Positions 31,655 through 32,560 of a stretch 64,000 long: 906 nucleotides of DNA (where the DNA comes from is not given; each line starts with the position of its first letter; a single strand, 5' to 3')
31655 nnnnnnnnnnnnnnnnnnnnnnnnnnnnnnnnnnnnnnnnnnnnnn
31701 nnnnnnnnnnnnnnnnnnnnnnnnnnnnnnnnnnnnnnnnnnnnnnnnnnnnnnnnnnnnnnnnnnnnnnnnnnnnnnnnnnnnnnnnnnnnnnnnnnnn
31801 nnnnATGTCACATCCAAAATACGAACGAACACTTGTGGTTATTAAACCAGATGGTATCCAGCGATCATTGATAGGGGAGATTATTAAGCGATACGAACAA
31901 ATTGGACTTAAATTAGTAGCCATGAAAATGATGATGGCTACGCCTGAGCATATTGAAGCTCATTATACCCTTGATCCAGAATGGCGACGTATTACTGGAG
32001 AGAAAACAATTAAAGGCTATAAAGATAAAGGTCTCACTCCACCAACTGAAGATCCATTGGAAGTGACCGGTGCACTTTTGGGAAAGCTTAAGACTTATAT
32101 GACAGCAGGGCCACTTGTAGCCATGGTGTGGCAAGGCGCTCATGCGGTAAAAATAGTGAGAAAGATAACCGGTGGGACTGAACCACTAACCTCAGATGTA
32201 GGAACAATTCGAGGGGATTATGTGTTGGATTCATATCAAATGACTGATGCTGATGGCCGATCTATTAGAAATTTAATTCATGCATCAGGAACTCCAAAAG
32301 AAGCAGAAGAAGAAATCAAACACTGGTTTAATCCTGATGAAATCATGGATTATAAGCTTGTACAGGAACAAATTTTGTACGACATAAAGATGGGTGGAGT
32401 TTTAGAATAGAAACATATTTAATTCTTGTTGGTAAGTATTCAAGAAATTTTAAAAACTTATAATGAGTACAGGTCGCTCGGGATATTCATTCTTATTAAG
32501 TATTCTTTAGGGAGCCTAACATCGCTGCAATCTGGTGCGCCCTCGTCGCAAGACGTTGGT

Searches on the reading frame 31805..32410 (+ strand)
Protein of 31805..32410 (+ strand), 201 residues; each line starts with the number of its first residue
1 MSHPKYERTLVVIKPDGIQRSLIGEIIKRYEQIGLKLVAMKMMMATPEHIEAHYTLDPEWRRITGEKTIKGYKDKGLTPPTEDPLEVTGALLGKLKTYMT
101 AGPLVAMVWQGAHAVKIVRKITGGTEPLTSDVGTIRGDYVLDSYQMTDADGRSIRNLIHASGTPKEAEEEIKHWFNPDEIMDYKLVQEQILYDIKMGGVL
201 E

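Call 11: search_protein_families(library=pfam, proteins=[window:31805-32410:+], max_evalue=0.01)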
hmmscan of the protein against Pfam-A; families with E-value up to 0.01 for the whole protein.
window:31805-32410:+ (201 aa): 1 family
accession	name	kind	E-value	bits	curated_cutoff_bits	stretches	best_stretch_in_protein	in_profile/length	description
PF00334.24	NDK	-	1.1e-37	129.3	27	2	94-180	59-135/135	Nucleoside diphosphate kinase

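Call 13: find_homologous_proteins(query=window:31805-32410:+, max_evalue=1e-20)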
Query window:31805-32410:+ (201 aa): 7923 proteins with E <= 1e-20 among 8000 candidates; the best 120 are listed.
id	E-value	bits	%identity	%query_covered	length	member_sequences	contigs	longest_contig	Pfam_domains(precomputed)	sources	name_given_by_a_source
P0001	7.0e-130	449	100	100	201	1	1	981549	PF00334.25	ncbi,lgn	ncbi:MAG: nucleoside-diphosphate kinase [Patescibacteria group bacterium]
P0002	4.4e-107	374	80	100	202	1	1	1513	PF00334.25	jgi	jgi:nucleoside-diphosphate kinase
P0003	1.7e-106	372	81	100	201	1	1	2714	PF00334.25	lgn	-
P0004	3.1e-106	371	79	100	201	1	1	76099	PF00334.25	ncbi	-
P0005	6.8e-106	370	79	100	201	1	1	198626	PF00334.25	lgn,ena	-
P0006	9.1e-106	370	78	100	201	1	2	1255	PF00334.25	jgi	jgi:nucleoside-diphosphate kinase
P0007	9.3e-106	370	79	100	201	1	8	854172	PF00334.25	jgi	jgi:nucleoside-diphosphate kinase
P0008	1.1e-105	370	79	100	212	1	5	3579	PF00334.25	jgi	jgi:nucleoside-diphosphate kinase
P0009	1.1e-105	370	81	100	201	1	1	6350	PF00334.25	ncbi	-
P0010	1.2e-105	370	79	100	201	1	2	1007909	PF00334.25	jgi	jgi:nucleoside-diphosphate kinase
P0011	1.7e-105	369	80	100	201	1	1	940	PF00334.25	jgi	jgi:nucleoside-diphosphate kinase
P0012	5.3e-105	367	81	99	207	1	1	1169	PF00334.25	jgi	jgi:nucleoside-diphosphate kinase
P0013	6.8e-105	367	80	100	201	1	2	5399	PF00334.25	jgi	jgi:nucleoside-diphosphate kinase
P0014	1.4e-104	366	77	100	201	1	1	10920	PF00334.25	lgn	-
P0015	1.6e-104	366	80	100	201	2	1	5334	PF00334.25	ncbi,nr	ncbi:MAG: nucleoside-diphosphate kinase [bacterium]|nr:nucleoside-diphosphate kinase [bacterium]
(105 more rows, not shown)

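Call 15: find_related_loci(query=A1, collection=genome_contigs, flank=2500)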
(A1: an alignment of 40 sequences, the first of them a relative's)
Query A1 (201 aa) in genome_contigs; peptide patterns used: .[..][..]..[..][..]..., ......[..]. (x = any residue, [..] = any of these).
600 stretches matched a pattern (row limit reached: there are more); 592 encode a relative of the query (tblastn E <= 1e-3); the best 80 are kept; 80 distinct loci.
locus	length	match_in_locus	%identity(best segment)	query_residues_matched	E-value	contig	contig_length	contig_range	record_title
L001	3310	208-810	81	1-201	2e-111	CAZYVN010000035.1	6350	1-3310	MAG TPA_asm: uncultured Candidatus Saccharibacteria bacterium isolate binchicken_co185_161 genome assembly, contig: NODE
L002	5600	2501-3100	79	2-201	6e-107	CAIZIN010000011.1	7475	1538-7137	uncultured bacterium isolate Loc090907-8-6m_bin-301 genome assembly, contig: bin-301:011/109, whole genome shotgun seque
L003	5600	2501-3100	74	2-201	7e-107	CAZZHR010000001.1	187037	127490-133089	MAG TPA_asm: uncultured Candidatus Saccharibacteria bacterium isolate SRP329715_co2_192 genome assembly, contig: NODE_12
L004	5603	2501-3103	74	1-201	1e-106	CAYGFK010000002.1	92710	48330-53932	MAG TPA_asm: uncultured Candidatus Saccharibacteria bacterium isolate ERP113451_co3_24 genome assembly, contig: NODE_80_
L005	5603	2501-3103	75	1-201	2e-106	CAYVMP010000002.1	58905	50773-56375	MAG TPA_asm: uncultured Candidatus Saccharibacteria bacterium isolate SRP278252_co1_28 genome assembly, contig: NODE_655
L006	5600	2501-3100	74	2-201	5e-106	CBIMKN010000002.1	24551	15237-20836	MAG TPA_asm: uncultured bacterium isolate SRR16817059_concoct_14 genome assembly, contig: ERZ27394141.331, whole genome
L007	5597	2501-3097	73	3-201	2e-105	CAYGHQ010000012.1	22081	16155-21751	MAG TPA_asm: uncultured Candidatus Saccharibacteria bacterium isolate ERP113451_co1_204 genome assembly, contig: NODE_26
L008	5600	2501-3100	72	2-201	3e-105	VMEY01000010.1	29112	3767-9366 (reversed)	MAG: Parcubacteria group bacterium Athens0416_74 Athens041674_scaffold_2532, whole genome shotgun sequence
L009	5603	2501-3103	74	1-201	4e-105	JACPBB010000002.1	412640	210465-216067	MAG: Parcubacteria group bacterium isolate NC_groundwater_246_Ag_S-0.2um_42_13 S5_GD2017_2_S2_scaffold_16, whole genome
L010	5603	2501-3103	77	1-201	6e-105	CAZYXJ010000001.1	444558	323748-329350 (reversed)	MAG TPA_asm: uncultured Candidatus Saccharibacteria bacterium isolate SRP292972_co1_35 genome assembly, contig: NODE_26_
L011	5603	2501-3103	75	1-201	1e-104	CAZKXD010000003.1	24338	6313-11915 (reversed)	MAG TPA_asm: uncultured Candidatus Saccharibacteria bacterium isolate binchicken_co251_982 genome assembly, contig: NODE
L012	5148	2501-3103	73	1-201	1e-104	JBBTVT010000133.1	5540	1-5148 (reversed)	MAG: Patescibacteria group bacterium isolate H43-bin147_1 H43_bin147_1_000000000133, whole genome shotgun sequence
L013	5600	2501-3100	73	2-201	4e-104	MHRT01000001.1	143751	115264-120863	MAG: Candidatus Taylorbacteria bacterium RIFCSPHIGHO2_12_FULL_45_16 rifcsphigho2_12_scaffold_125, whole genome shotgun s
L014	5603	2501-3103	75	1-201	4e-104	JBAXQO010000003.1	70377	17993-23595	MAG: bacterium isolate ELA559 MAG559_3, whole genome shotgun sequence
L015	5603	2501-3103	73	1-201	1e-103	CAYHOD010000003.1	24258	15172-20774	MAG TPA_asm: uncultured Gammaproteobacteria bacterium isolate ERP119705_co14_56 genome assembly, contig: NODE_1797_lengt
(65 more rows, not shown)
